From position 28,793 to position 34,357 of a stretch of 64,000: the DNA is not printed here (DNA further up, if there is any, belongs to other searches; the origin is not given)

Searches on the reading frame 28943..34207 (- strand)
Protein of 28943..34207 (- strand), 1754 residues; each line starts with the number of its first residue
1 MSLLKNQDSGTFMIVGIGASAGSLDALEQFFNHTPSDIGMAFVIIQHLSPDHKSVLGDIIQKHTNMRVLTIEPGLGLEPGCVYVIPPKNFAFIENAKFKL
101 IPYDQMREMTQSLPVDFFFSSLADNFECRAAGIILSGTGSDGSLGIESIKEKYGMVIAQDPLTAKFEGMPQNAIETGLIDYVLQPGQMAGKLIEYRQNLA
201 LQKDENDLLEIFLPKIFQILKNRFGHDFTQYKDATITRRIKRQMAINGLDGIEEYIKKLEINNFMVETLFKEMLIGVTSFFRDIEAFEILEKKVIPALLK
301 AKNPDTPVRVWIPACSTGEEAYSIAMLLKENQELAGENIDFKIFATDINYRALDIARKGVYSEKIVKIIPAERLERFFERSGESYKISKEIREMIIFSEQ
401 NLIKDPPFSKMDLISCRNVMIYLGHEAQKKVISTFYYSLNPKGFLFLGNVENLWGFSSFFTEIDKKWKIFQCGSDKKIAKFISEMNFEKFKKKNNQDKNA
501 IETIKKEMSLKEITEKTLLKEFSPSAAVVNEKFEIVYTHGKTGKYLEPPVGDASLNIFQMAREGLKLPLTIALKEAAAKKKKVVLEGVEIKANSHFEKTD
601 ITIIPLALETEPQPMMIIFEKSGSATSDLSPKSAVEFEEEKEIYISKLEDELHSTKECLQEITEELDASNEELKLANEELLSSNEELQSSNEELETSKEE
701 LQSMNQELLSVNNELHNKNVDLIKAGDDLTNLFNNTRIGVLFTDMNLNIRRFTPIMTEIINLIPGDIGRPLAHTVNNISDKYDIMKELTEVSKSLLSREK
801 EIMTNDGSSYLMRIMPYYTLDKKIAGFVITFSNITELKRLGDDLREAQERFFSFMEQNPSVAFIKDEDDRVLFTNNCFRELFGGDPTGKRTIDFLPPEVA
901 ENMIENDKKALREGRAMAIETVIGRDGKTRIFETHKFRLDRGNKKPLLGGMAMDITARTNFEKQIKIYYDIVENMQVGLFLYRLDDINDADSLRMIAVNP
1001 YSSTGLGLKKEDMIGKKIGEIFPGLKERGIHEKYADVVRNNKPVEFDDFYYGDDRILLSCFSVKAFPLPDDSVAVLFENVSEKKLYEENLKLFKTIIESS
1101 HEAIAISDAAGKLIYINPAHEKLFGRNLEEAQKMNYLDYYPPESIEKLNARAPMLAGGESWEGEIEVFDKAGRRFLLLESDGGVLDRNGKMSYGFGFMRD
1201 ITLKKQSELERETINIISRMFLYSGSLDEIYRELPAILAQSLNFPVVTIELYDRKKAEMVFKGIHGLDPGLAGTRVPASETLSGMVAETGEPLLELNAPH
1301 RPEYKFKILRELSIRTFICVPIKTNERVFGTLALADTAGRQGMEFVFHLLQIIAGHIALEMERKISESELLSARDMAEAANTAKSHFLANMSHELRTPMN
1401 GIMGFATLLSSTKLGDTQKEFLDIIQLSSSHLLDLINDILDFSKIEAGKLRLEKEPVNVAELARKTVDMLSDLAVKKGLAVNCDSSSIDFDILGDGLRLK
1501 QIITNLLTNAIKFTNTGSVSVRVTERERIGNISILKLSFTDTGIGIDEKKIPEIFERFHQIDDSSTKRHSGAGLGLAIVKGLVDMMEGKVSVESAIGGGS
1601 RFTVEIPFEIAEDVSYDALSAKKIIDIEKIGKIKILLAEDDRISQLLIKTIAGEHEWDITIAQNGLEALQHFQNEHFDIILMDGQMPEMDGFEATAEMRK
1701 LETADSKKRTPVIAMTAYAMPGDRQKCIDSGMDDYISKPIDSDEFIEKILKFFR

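Call 25: search_protein_families(library=pfam, proteins=[window:28943-34207:-], max_evalue=0.01)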
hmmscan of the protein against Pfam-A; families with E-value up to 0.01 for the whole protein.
window:28943-34207:- (1754 aa): 17 families
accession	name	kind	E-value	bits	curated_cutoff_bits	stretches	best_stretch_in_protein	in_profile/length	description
PF01739.24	CheR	-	9.7e-57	192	27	1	277-468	2-194/195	CheR methyltransferase, SAM binding domain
PF01339.22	CheB_methylest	-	1.2e-50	172.1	24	1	15-192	1-174/174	CheB methylesterase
PF02518.31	HATPase_c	-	6.8e-29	101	26.4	1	1494-1609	1-110/111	Histidine kinase-, DNA gyrase B-, and HSP90-like ATPase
PF08448.16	PAS_4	-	2.4e-27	95.8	23.1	3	856-959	2-109/110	PAS fold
PF00072.30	Response_reg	-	1.2e-26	93.5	30.2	1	1635-1749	1-110/111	Response regulator receiver domain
PF13596.12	PAS_10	-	3.6e-26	92.3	22.1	1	729-835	1-106/106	PAS domain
PF13426.13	PAS_9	-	4.3e-24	85.2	27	3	1102-1202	2-102/103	PAS domain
PF00512.31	HisKA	-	8.8e-23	80.6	26.9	1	1383-1448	1-66/66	His Kinase A (phospho-acceptor) domain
PF00989.32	PAS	-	2.5e-17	63.4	22.6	1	1092-1201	2-113/113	PAS fold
PF13188.13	PAS_8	-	7.7e-15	54.6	21.8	1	1092-1141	2-51/65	PAS domain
PF03705.20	CheR_N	-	1.1e-12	47.8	27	1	215-260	5-50/53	CheR methyltransferase, all-alpha domain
PF13185.12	GAF_2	-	5.8e-10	40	28.6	1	1226-1359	3-133/136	GAF domain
PF01590.32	GAF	-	6.2e-09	36.9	22.4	1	1227-1360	2-132/133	GAF domain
PF13492.12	GAF_3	-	6.9e-07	30.2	27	1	1226-1363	1-129/129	GAF domain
PF08447.18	PAS_3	-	8.2e-06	26.4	25.6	1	1114-1192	2-83/89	PAS fold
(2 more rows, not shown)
